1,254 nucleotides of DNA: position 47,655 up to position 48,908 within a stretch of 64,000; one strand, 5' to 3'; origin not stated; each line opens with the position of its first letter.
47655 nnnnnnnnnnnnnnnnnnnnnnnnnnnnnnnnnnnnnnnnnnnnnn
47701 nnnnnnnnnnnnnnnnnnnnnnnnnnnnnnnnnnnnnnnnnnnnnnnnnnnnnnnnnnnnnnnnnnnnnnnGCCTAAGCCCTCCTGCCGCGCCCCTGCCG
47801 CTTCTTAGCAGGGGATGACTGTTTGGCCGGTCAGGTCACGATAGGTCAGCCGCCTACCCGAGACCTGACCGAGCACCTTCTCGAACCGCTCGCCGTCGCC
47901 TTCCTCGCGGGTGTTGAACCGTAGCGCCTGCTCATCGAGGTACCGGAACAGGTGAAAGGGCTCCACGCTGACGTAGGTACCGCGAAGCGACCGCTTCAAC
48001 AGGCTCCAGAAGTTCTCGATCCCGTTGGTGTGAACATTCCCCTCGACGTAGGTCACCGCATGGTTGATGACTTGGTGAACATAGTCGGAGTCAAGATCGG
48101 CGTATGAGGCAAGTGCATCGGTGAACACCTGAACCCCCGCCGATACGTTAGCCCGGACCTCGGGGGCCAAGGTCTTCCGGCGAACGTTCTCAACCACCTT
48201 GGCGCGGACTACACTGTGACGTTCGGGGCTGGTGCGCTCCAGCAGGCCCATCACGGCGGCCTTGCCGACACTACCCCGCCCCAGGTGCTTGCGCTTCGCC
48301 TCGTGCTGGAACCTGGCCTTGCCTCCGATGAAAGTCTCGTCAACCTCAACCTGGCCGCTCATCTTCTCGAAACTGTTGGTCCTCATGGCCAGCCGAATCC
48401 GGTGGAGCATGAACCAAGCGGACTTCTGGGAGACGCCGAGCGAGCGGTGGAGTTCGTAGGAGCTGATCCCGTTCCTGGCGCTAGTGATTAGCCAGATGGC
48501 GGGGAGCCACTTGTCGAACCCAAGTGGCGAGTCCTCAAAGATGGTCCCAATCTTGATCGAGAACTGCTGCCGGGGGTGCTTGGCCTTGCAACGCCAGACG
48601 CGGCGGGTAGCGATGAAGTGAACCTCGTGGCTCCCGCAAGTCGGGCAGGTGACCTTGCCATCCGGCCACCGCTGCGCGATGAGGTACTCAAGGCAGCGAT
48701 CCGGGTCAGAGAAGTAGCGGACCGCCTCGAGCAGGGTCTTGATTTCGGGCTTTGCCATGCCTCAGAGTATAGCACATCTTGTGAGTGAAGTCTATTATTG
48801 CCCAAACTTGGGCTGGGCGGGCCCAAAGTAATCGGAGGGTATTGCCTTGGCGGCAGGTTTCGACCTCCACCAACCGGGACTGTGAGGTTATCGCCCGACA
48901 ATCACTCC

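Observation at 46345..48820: IS1595-family transposon carrying a low-GC DUF3800 gene and a zinc-ribbon ORF as passengers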

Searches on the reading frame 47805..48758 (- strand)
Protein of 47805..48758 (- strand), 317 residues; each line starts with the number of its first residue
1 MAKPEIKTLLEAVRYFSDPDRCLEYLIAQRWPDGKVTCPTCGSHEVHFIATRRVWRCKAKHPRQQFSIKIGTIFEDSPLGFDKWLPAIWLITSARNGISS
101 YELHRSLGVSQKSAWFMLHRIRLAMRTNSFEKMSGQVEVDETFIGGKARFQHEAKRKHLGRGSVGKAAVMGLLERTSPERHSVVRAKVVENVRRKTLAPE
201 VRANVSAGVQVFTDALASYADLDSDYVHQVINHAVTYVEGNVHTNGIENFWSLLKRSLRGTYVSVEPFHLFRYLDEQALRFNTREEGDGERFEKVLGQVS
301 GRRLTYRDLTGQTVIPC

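Call 5: search_protein_families(library=pfam, proteins=[window:47805-48758:-], max_evalue=1)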
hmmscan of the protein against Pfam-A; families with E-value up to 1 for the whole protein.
window:47805-48758:- (317 aa): 5 families
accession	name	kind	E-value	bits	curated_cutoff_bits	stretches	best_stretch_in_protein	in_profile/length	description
PF12762.13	DDE_Tnp_IS1595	-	1.2e-37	129.8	27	1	133-282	2-153/153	ISXO2-like transposase domain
PF12760.12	Zn_ribbon_IS1595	-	6.5e-12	45.7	25.4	1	20-59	4-42/46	Transposase zinc-ribbon domain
PF23451.1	Zn_ribbon_PaaD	-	0.042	13.9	27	1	32-59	11-38/53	PaaD zinc beta ribbon domain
PF17007.11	HTH_micro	-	0.12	11.7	27.3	1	91-147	201-249/454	HTH-like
PF06676.16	DUF1178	-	0.3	11.9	31.6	0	33-47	30-44/147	Protein of unknown function (DUF1178)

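Call 6: search_protein_families(library=ncbifam, proteins=[window:47805-48758:-], max_evalue=1)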
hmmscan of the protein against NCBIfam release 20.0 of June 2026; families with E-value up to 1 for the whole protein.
window:47805-48758:- (317 aa): 3 families
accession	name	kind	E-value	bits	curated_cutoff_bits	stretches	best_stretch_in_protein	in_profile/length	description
NF033547.1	transpos_IS1595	equivalog_domain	1.9e-55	188.1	75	1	78-284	3-215/215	IS1595 family transposase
TIGR02605.1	CxxC_CxxC_SSSS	subfamily_domain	0.33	11.1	31.3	0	34-47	25-38/52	FmdB family zinc ribbon protein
NF038280.1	IS607_TnpB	exception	0.65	8.9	350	0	152-232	153-230/431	IS607 family element RNA-guided endonuclease TnpB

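Call 10: find_encoding_contigs(protein=window:47805-48758:-, flank=6000, max_places=10)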
Protein window:47805-48758:- (317 aa): 7 contigs read that carry it; 5 places shown.
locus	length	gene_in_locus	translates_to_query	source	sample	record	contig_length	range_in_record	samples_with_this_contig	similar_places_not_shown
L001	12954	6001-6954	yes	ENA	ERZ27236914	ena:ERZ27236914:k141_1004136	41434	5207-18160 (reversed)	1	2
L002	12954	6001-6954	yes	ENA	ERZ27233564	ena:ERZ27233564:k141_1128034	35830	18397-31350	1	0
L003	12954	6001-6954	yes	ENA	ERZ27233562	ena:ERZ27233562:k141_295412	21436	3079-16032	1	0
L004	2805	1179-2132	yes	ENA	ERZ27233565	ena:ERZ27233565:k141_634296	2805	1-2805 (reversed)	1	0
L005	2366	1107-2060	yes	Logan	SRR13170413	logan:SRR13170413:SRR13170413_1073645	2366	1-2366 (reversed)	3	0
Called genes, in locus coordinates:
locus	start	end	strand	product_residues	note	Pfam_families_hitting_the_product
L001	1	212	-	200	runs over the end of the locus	PF11716:MDMPI_N, PF07398:MDMPI_C (weak)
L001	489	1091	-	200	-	-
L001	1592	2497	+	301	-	-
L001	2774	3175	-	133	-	PF01850:PIN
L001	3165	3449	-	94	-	PF02604:PhdYeFM_antitox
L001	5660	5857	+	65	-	-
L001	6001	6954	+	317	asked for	PF12760:Zn_ribbon_IS1595, PF12762:DDE_Tnp_IS1595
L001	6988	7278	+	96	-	-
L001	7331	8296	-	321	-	-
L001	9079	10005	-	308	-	-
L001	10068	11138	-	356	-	-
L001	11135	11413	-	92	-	PF13560:HTH_31, PF01381:HTH_3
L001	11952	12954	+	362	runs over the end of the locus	PF13384:HTH_23, PF13518:HTH_28, PF13551:HTH_29, PF13565:HTH_32, PF13358:DDE_3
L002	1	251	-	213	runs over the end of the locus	PF11716:MDMPI_N, PF07398:MDMPI_C (weak)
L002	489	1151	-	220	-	-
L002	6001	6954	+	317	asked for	PF12760:Zn_ribbon_IS1595, PF12762:DDE_Tnp_IS1595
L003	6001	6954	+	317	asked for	PF12760:Zn_ribbon_IS1595, PF12762:DDE_Tnp_IS1595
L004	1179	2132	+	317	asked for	PF12760:Zn_ribbon_IS1595, PF12762:DDE_Tnp_IS1595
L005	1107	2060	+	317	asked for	PF12760:Zn_ribbon_IS1595, PF12762:DDE_Tnp_IS1595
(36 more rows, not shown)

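Call 49: find_related_loci(query=window:47805-48755:-, collection=metagenome_contigs, flank=4000)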
Query window:47805-48755:- (316 aa) in metagenome_contigs; peptide patterns used: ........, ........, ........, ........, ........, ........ (x = any residue, [..] = any of these).
600 stretches matched a pattern (row limit reached: there are more); 578 encode a relative of the query (tblastn E <= 1e-3); the best 80 are kept; 80 distinct loci.
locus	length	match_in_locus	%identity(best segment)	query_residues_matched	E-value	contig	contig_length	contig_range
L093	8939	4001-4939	79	2-312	1e-167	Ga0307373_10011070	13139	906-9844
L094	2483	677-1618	65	4-315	5e-152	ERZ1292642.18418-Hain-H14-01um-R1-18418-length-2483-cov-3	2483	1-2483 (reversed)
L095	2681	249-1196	64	4-316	3e-151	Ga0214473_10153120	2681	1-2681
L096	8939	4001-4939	65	4-311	4e-139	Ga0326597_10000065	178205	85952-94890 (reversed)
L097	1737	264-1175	65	6-311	3e-148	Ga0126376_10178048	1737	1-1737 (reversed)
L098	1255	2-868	66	25-311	4e-150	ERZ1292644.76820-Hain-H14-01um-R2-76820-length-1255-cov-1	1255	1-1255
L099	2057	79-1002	63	4-310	4e-145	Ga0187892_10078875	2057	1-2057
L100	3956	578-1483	63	3-312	5e-139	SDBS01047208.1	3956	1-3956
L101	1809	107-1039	64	6-315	9e-146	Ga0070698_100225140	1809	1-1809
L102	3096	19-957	63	4-315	2e-140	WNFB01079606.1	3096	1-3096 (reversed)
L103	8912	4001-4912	62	6-311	7e-135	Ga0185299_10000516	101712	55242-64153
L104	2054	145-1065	62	6-311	2e-143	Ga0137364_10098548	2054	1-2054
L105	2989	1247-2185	63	4-315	3e-140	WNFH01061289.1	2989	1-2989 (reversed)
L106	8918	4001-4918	63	7-310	7e-134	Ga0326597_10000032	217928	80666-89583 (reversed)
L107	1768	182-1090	65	6-311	6e-144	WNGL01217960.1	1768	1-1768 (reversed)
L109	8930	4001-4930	63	7-311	2e-132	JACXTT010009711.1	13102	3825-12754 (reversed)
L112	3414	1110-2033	62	1-311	2e-135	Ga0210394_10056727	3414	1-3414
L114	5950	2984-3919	58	6-315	3e-130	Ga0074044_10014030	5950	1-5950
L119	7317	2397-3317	63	7-315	2e-129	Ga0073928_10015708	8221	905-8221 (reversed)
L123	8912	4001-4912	61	4-311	2e-128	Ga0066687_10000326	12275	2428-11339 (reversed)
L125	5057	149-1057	61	6-315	4e-128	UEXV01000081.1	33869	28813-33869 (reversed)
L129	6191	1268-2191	61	6-315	6e-127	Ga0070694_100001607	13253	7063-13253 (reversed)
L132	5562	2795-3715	60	6-311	9e-127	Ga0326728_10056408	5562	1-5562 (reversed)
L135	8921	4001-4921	59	6-310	2e-126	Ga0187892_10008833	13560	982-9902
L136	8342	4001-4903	59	6-311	5e-126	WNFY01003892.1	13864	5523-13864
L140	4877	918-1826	59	6-311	2e-125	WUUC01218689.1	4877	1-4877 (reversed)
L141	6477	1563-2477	59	7-312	1e-124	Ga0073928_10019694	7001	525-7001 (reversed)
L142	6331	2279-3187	61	6-311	3e-124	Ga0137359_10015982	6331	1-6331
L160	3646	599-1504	57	6-311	3e-125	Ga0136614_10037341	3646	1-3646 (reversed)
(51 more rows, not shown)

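Call 55: search_protein_families(library=pfam, proteins=[L094:1784-2374:-, L109:5109-5831:-, L112:2228-3286:-, L132:3916-4875:-, L135:5188-5940:-, L140:2002-3774:-, L160:1738-3489:-, L123:6249-8039:-, L100:2744-3652:-, L141:3776-4606:-], max_evalue=0.01)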
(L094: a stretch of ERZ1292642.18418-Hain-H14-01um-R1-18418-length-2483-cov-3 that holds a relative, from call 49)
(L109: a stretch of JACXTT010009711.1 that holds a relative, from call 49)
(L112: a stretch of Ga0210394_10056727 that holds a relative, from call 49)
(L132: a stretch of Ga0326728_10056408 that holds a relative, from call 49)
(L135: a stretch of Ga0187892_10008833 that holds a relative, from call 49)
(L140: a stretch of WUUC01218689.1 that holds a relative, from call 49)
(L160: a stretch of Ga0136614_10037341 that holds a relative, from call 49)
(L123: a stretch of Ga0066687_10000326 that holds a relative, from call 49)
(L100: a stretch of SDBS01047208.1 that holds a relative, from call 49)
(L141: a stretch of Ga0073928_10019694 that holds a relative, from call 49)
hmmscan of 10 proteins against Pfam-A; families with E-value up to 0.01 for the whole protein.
L094:1784-2374:- (197 aa): 0 families

L109:5109-5831:- (241 aa): 0 families

L112:2228-3286:- (353 aa): 1 family
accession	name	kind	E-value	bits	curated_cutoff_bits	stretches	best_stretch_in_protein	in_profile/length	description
PF13365.12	Trypsin_2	-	0.00022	22.4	27.6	1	76-237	1-135/144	Trypsin-like peptidase domain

L132:3916-4875:- (320 aa): 1 family
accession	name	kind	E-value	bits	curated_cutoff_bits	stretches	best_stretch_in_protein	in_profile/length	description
PF13365.12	Trypsin_2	-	5.4e-06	27.6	27.6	1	79-229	11-135/144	Trypsin-like peptidase domain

L135:5188-5940:- (251 aa): 1 family
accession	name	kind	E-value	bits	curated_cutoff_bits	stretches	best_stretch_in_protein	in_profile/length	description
PF12686.12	DUF3800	-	2.6e-08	35.1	21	1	22-216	1-144/149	Protein of unknown function (DUF3800)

L140:2002-3774:- (591 aa): 1 family
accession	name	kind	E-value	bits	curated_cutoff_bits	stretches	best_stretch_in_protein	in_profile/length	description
PF10592.14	AIPR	-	2e-42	146.4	25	1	275-525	1-274/308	AIPR protein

L160:1738-3489:- (584 aa): 2 families
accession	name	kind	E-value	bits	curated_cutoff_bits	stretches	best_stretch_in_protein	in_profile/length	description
PF04326.19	SLFN_AlbA_2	-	1.1e-13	52.2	25.3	1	37-148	1-116/118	Schlafen, AlbA_2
PF13749.12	HATPase_c_4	-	1.2e-11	44.9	26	1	327-397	10-83/89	Putative ATP-dependent DNA helicase recG C-terminal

L123:6249-8039:- (597 aa): 2 families
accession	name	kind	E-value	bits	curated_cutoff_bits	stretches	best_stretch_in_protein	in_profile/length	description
PF03235.19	GmrSD_N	-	6.4e-30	105.2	33.2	1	24-256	2-198/199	GmrSD restriction endonuclease, N-terminal domain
PF07510.16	GmrSD_C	-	3.2e-25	89.1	23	1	454-584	4-138/138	GmrSD restriction endonucleases, C-terminal domain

L100:2744-3652:- (303 aa): 2 families
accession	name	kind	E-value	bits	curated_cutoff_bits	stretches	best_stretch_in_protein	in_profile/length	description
PF01972.22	SDH_protease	-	7.7e-15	55.1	31.3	1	46-117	91-162/286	ClpP-like SDH-type serine proteinase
PF25145.1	NfeD1b_N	-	0.00031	20.8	40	1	53-109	38-94/189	NfeD1b, N-terminal domain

L141:3776-4606:- (277 aa): 1 family
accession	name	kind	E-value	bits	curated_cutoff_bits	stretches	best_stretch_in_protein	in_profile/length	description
PF13643.11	DUF4145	-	3e-14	53.3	23.1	1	146-227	2-83/88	Domain of unknown function (DUF4145)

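Call 56: search_protein_families(library=pfam, proteins=[L114:5061-5690:-, L125:2200-3897:+, L129:3258-4373:+, L136:5066-5872:+, L136:5844-6503:+, L142:3375-4070:+, L142:4074-4631:+, L142:4635-5159:+, L119:4070-4531:-, L103:5767-6138:-], max_evalue=0.01)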
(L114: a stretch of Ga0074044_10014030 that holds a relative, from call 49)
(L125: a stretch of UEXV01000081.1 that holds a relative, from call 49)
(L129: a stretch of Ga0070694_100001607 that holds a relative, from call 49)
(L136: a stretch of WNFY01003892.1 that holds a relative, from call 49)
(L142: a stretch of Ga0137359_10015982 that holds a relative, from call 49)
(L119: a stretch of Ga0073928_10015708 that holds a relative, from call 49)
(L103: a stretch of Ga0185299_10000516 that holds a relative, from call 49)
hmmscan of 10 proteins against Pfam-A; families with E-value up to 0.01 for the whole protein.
L114:5061-5690:- (210 aa): 1 family
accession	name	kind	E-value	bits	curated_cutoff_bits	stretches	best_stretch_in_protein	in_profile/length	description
PF01936.24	NYN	-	3.4e-07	31.3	24.2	1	21-202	2-139/145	NYN domain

L125:2200-3897:+ (566 aa): 9 families
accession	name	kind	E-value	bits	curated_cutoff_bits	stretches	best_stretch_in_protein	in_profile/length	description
PF01555.25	N6_N4_Mtase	-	4.9e-44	151.3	26.7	1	27-357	1-217/221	DNA methylase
PF04471.18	Mrr_cat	-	9.5e-08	32.6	21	1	391-483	5-92/115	Restriction endonuclease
PF22722.2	NA-iREase1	-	5.9e-05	23.4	27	1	412-490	20-90/106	NACHT-associated inactive Restriction Endonuclease 1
PF13847.12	Methyltransf_31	-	0.00068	19.8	27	0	321-373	3-59/145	Methyltransferase domain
PF02086.21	MethyltransfD12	-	0.0016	18.6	22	0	23-53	172-205/253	D12 class N6 adenine-specific DNA methyltransferase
PF01170.24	UPF0020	-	0.0016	18.6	22.3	1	318-437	25-120/197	RMKL-like, methyltransferase domain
PF13649.12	Methyltransf_25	-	0.0017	19.4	27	0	325-375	1-53/97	Methyltransferase domain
PF03602.21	Cons_hypoth95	-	0.0048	17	24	0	11-43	97-130/182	Conserved hypothetical protein 95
PF03959.19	FSH1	-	0.0065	16.6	21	0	15-102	24-101/211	Serine hydrolase (FSH1)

L129:3258-4373:+ (372 aa): 1 family
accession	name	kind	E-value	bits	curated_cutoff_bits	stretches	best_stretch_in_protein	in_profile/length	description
PF01555.25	N6_N4_Mtase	-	8.6e-34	117.8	26.7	1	84-334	1-216/221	DNA methylase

L136:5066-5872:+ (269 aa): 0 families

L136:5844-6503:+ (220 aa): 1 family
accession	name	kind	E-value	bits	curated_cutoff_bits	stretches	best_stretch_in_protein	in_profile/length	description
PF01850.27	PIN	-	2.2e-09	38.4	23.6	1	100-179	47-118/120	PIN domain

L142:3375-4070:+ (232 aa): 0 families

L142:4074-4631:+ (186 aa): 0 families

L142:4635-5159:+ (175 aa): 1 family
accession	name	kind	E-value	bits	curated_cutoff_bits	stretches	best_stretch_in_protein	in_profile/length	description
PF24738.1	DUF7689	-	1.2e-40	139.4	22.6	1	24-143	2-118/118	Domain of unknown function (DUF7689)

L119:4070-4531:- (154 aa): 0 families

L103:5767-6138:- (124 aa): 1 family
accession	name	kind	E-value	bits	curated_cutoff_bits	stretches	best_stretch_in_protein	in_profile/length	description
PF07506.17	RepB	-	0.0026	18.3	30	1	15-92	41-118/185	RepB plasmid partitioning protein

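Call 58: search_protein_families(library=padloc, proteins=[window:47805-48758:-], max_evalue=1)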
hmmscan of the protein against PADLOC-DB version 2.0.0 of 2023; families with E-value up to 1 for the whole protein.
window:47805-48758:- (317 aa): 0 families

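Call 68: search_dna_similar(query=window:47805-48755:-, collection=plasmids, mode=protein, max_rows=25)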
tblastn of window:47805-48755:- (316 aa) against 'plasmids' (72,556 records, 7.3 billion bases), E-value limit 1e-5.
Records with a match: 397; places in all: 559; records where one place covers at least 80% of the query: 233.
Best place of each record, by identity: <60% 397.
By first word of the organism name: Sinorhizobium 44; Pseudosulfitobacter 30; Ralstonia 29; Acinetobacter 22; Xanthomonas 18; Aeromonas 17; Rhizobium 14; Mesorhizobium 13; Chondrinema 11; Agrobacterium 9; and 90 more.
By predicted mobility (MOB-suite, as given by PLSDB): non-mobilizable 200; conjugative 128; mobilizable 69.
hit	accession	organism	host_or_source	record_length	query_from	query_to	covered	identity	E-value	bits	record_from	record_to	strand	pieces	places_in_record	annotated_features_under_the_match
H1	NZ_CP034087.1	Methylocystis rosea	cell culture,groundwater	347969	5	308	96%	41.9%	5e-55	199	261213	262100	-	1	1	IS1595 family transposase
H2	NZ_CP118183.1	Entomospira culicis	Culex pipiens,cell culture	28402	4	308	97%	37.8%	8e-54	196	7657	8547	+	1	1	IS1595 family transposase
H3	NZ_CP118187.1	Entomospira culicis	Culex pipiens,cell culture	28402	4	308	97%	37.8%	8e-54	196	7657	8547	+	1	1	IS1595 family transposase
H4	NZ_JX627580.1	Methylobacterium oryzae CBMB20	-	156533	19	313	93%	37.7%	6e-49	182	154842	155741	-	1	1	IS1595 family transposase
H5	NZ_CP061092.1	Roseomonas marmotae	Marmota himalayana,pure culture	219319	14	307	93%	37.6%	2e-44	169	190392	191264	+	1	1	IS1595 family transposase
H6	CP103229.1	Bacteroides faecis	Homo sapiens,cell culture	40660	4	310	97%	35.4%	7e-48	179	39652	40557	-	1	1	IS1595 family transposase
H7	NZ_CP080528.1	Mesorhizobium sp. AR07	Oxytropis sp.,Cell culture,root nodule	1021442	13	311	95%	36.2%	7e-40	155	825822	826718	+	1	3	record has no annotation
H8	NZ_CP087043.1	Pseudosulfitobacter pseudonitzschiae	Mediolabrus comicus,The surface ...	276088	11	306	94%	35.3%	1e-43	167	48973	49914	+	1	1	IS1595 family transposase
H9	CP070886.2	Pseudosulfitobacter pseudonitzschiae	Skeletonema costatum,The surface ...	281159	11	306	94%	35.3%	1e-43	167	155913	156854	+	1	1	IS1595 family transposase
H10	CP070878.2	Pseudosulfitobacter pseudonitzschiae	Skeletonema costatum,The surface ...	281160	11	306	94%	35.3%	1e-43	167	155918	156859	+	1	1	IS1595 family transposase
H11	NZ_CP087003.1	Pseudosulfitobacter pseudonitzschiae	Skeletonema costatum,The surface ...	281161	11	306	94%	35.3%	1e-43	167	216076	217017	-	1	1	IS1595 family transposase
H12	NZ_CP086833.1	Pseudosulfitobacter pseudonitzschiae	Trieres chinensis,The surface seawater ...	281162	11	306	94%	35.3%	1e-43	167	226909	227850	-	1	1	IS1595 family transposase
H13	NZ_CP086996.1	Pseudosulfitobacter pseudonitzschiae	Skeletonema costatum,The surface ...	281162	11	306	94%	35.3%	1e-43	167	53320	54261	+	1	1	IS1595 family transposase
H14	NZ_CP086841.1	Pseudosulfitobacter pseudonitzschiae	Trieres chinensis,The surface seawater ...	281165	11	306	94%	35.3%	1e-43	167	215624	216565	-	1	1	IS1595 family transposase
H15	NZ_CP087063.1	Pseudosulfitobacter pseudonitzschiae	Mediolabrus comicus,The surface ...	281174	11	306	94%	35.3%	1e-43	167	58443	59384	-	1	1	IS1595 family transposase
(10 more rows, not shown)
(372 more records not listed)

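Call 70: get_annotated_region(hit=H1, flank=3500)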
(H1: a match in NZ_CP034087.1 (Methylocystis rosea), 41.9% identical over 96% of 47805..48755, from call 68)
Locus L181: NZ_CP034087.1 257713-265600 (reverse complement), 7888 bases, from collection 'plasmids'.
description: Methylocystis rosea strain GW6 plasmid pGW6_1, complete sequence
organism: Methylocystis rosea (NCBI taxid 173366)
taxonomy: Bacteria; Pseudomonadota; Alphaproteobacteria; Hyphomicrobiales; Methylocystaceae; Methylocystis; Methylocystis rosea
host: -; source: cell culture,groundwater; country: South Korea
typing (MOB-suite, as given by PLSDB): mobilizable; relaxase MOBP
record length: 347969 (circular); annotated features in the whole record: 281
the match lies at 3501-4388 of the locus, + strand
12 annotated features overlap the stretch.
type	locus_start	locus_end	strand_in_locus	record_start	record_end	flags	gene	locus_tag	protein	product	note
CDS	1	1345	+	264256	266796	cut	-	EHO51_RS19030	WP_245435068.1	CusA/CzcA family heavy metal efflux RND transporter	-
CDS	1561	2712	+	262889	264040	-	-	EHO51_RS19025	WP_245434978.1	TolC family protein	GO:0055085 - transmembrane transport [Evidence IEA]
CDS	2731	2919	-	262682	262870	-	-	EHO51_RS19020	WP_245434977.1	hypothetical protein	-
CDS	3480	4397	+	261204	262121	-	-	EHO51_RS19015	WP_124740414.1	IS1595 family transposase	-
CDS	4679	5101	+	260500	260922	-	-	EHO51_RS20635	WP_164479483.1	hypothetical protein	-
CDS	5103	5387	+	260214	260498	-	-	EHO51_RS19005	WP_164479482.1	hypothetical protein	-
CDS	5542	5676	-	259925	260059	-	-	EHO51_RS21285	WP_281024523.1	hypothetical protein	-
CDS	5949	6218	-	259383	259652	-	-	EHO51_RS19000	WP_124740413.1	hypothetical protein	-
CDS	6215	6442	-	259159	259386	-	-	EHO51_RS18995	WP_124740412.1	hypothetical protein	-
CDS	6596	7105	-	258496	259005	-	-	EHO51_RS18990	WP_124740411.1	MarR family winged helix-turn-helix transcriptional regulator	GO:0006355 - regulation of DNA-templated transcription [Evidence IEA]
CDS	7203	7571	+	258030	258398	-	-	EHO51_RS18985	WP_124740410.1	antibiotic biosynthesis monooxygenase family protein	-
CDS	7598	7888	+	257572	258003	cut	-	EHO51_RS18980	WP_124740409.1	hypothetical protein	-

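Call 71: get_annotated_region(hit=H4, flank=3500)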
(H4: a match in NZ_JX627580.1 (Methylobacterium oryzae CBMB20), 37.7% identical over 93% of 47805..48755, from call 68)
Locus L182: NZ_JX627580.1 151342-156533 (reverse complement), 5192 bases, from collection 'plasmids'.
description: Methylobacterium oryzae CBMB20 plasmid pMOC1, complete sequence
organism: Methylobacterium oryzae CBMB20 (NCBI taxid 693986)
taxonomy: Bacteria; Pseudomonadota; Alphaproteobacteria; Hyphomicrobiales; Methylobacteriaceae; Methylobacterium; Methylobacterium oryzae; Methylobacterium oryzae CBMB20
host: -; source: -; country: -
typing (MOB-suite, as given by PLSDB): mobilizable; replicon rep_cluster_525; relaxase MOBF
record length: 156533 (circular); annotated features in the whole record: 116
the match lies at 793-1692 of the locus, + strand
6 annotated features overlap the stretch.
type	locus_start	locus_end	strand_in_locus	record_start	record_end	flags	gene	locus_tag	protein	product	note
CDS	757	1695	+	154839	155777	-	-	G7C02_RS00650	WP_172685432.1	IS1595 family transposase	-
CDS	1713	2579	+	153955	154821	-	-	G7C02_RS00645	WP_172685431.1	hypothetical protein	-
CDS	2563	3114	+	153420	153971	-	-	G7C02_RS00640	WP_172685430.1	type II toxin-antitoxin system VapC family toxin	-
CDS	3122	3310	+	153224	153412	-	-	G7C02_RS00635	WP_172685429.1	hypothetical protein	-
CDS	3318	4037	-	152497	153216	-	-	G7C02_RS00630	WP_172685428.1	hypothetical protein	-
CDS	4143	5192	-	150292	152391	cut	-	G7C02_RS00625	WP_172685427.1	prolyl oligopeptidase family serine peptidase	GO:0006508 - proteolysis [Evidence IEA]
